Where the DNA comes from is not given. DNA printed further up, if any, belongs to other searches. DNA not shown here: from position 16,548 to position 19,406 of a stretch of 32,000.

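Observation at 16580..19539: AT-rich single-gene islet between polX and GGGP synthase: NERD-like / SF1 helicase / unknown-CTD protein as a candidate uncharacterised archaeal immunity gene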

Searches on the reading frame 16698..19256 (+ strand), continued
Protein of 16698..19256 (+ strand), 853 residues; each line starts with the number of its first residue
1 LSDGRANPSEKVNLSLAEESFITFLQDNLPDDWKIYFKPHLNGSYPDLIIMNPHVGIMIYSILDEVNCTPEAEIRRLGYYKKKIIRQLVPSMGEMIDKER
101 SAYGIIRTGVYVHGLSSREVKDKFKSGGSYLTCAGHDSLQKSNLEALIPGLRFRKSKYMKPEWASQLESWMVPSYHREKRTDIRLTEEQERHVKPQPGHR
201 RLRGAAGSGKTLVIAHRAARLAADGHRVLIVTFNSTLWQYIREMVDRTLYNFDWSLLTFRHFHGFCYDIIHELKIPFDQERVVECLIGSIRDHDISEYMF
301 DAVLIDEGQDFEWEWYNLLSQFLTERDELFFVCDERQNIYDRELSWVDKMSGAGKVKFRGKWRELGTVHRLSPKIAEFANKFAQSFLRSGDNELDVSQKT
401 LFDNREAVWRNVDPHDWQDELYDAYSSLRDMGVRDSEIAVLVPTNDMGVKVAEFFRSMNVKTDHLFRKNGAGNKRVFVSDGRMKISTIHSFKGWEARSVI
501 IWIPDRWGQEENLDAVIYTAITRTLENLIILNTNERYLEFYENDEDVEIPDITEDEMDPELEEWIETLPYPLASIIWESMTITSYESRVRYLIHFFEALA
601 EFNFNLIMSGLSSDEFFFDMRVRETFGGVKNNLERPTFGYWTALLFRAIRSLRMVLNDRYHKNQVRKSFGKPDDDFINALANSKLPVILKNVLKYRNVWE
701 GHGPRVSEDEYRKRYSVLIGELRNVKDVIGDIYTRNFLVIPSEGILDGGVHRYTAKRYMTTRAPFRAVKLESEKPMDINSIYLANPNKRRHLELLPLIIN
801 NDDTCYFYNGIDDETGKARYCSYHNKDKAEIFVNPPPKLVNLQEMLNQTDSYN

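Call 53: find_encoding_contigs(protein=P0020, flank=9000, max_places=2)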
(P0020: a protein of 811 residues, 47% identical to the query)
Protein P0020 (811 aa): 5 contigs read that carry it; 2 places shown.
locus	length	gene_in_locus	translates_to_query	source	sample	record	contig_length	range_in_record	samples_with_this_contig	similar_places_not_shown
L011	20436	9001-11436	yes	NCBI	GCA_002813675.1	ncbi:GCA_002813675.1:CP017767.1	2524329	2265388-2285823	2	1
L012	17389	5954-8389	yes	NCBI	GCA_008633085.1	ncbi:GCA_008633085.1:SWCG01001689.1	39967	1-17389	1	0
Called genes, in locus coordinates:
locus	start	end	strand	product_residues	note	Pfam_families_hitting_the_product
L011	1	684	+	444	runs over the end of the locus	PF02812:ELFV_dehydrog_N, PF00208:ELFV_dehydrog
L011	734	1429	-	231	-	PF01222:ERG4_ERG24 (weak), PF04140:ICMT, PF04191:PEMT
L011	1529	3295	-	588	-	PF04851:ResIII, PF13307:Helicase_C_2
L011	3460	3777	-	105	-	-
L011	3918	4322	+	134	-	-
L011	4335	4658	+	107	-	PF11950:DUF3467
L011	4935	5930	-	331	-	PF08378:NERD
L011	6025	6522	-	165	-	PF09382:RQC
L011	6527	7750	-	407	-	PF22557:DuOB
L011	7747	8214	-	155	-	PF04343:DUF488, PF22751:DUF488-N3a (weak)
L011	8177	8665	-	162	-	PF04343:DUF488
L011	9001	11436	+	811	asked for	PF00580:UvrD-helicase, PF01443:Viral_helicase1 (faint), PF13245:AAA_19, PF00580:UvrD-helicase (weak), PF13361:UvrD_C (faint), PF13538:UvrD_C_2 (weak)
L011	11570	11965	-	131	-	-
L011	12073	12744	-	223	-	PF12773:DZR, PF13240:Zn_Ribbon_1 (weak), PF13248:Zn_ribbon_3 (faint), PF18912:DZR_2 (weak), PF24463:DUF7577 (faint), PF00011:HSP20 (weak)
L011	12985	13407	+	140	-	PF06803:DUF1232 (weak)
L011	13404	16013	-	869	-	PF12773:DZR (faint), PF12898:Stc1 (faint), PF27269:YonG_N (faint)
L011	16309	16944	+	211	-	-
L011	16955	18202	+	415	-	PF10923:BrxC_BrxD, PF13191:AAA_16 (faint), PF13401:AAA_22 (faint)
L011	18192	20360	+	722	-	PF00270:DEAD, PF04851:ResIII, PF00271:Helicase_C, PF22590:Cas3-like_C_2, PF19306:WHD_Lhr (weak)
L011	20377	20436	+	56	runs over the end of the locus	-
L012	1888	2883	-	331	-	PF08378:NERD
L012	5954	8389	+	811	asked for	PF00580:UvrD-helicase, PF01443:Viral_helicase1 (faint), PF13245:AAA_19, PF00580:UvrD-helicase (weak), PF13361:UvrD_C (faint), PF13538:UvrD_C_2 (weak)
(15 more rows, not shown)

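Call 82: predict_structure(alignment_id=A1)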
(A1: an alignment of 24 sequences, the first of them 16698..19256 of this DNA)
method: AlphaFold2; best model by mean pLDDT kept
length: 853 residues; sequences in the alignment: 24
mean_pLDDT: 83.3   pTM: 0.65
mean pLDDT of the five models: 83.3, 82.5, 82.3, 76.9, 76.7
residues with pLDDT >= 90: 297; 70-90: 443; 50-70: 82; < 50: 31
segments of 3 or more residues with pLDDT < 50: 1-5, 9-11, 399-401, 543-551, 849-853
pLDDT, mean of each block of 10 residues (from residue 1): 44 81 92 89 91 93 87 92 88 84 90 94 85 93 90 86 90 85 76 90 83 93 96 84 90 94 92 88 91 91 91 90 94 70 74 79 76 79 73 50 67 80 88 89 91 90 77 66 88 86 83 84 88 81 48 59 88 89 87 94 93 73 64 77 85 79 84 87 84 82 68 87 90 89 87 87 75 90 88 92 89 88 85 88 67 30
secondary structure, 60 per line:
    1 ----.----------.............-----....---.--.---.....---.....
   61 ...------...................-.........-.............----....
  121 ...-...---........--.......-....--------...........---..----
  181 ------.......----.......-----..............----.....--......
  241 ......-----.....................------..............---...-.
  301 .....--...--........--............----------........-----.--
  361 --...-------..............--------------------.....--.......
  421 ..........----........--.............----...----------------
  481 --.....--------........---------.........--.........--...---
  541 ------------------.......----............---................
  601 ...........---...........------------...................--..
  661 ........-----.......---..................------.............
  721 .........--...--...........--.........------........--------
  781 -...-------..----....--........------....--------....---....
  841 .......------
elements in order (helices of 4 or more, strands of 3 or more residues): H16-28 E34-37 E48-52 E56-63 H70-88 H90-98 H100-105 E106-112 H117-123 E131-135 H141-147 H149-152 H161-171 H187-193 E198-204 H210-223 E228-232 H235-246 E257-261 H262-272 H279-292 E300-305 H313-320 E323-334 H345-352 E363-365 H373-386 E407-411 H414-430 E438-442 H445-457 E462-464 E483-487 E496-503 H513-521 E524-532 H559-565 H570-581 H585-611 H615-625 H638-656 H659-668 H674-680 H684-701 H708-729 E737-747 E750-758 E765-772 E782-784 E798-801 E804-811 E818-821 E830-833 H837-847

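Call 84: fold_search(model_id=the predicted structure, library=pdb)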
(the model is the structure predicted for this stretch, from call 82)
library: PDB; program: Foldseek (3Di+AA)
matches with E <= 10: 1674; with E <= 0.001: 394
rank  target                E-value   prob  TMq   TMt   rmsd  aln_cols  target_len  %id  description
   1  7zep_A                2.4e-13  1.00  0.29  0.30  18.7       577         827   14  Human SLFN11 E209A dimer (released 2022-09-28)
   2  7zel_A                3.1e-13  1.00  0.27  0.28  18.9       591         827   14  Human SLFN11 dimer apoenzyme (released 2022-09-28)
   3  9erd                  2.4e-12  1.00  0.27  0.28  16.9       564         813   15  Human SLFN11 S753D monomer (released 2024-12-11)
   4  4c30_F                5.5e-12  1.00  0.31  0.42   8.8       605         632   15  Crystal structure of Deinococcus radiodurans UvrD in complex with DNA, form 2 (released 2013-10-30)
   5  2is6_B                2.2e-11  1.00  0.33  0.42   7.6       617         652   13  Crystal structure of UvrD-DNA-ADPMgF3 ternary complex (released 2007-01-09)
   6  4c30_A                3.5e-11  1.00  0.32  0.42   7.6       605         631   14  Crystal structure of Deinococcus radiodurans UvrD in complex with DNA, form 2 (released 2013-10-30)
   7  2is4_B                9.9e-11  1.00  0.31  0.41   8.7       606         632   13  Crystal structure of UvrD-DNA-ADPNP ternary complex (released 2007-01-09)
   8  3gpl_A                1.2e-10  1.00  0.28  0.43  16.9       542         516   12  Crystal structure of the ternary complex of RecD2 with DNA and ADPNP (released 2009-06-16)
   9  2xzl_A                1.7e-10  1.00  0.27  0.30   9.3       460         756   15  Upf1-RNA complex (released 2011-03-30)
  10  4c2t_A                1.8e-10  1.00  0.32  0.41   9.7       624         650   14  Crystal structure of full length Deinococcus radiodurans UvrD in complex with DNA (released 2013-10-30)
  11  2xzo_A                1.8e-10  1.00  0.27  0.36  11.9       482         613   14  Upf1 helicase - RNA complex (released 2011-03-30)
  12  4c2u_A                2.8e-10  1.00  0.33  0.42   7.9       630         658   14  Crystal structure of Deinococcus radiodurans UvrD in complex with DNA, Form 1 (released 2013-10-30)
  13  2is6_A                3.2e-10  1.00  0.34  0.43   6.6       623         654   12  Crystal structure of UvrD-DNA-ADPMgF3 ternary complex (released 2007-01-09)
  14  4c30_D                3.9e-10  1.00  0.32  0.42   8.5       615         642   14  Crystal structure of Deinococcus radiodurans UvrD in complex with DNA, form 2 (released 2013-10-30)
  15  4c2t_D                6.9e-10  1.00  0.31  0.40   9.4       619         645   15  Crystal structure of full length Deinococcus radiodurans UvrD in complex with DNA (released 2013-10-30)
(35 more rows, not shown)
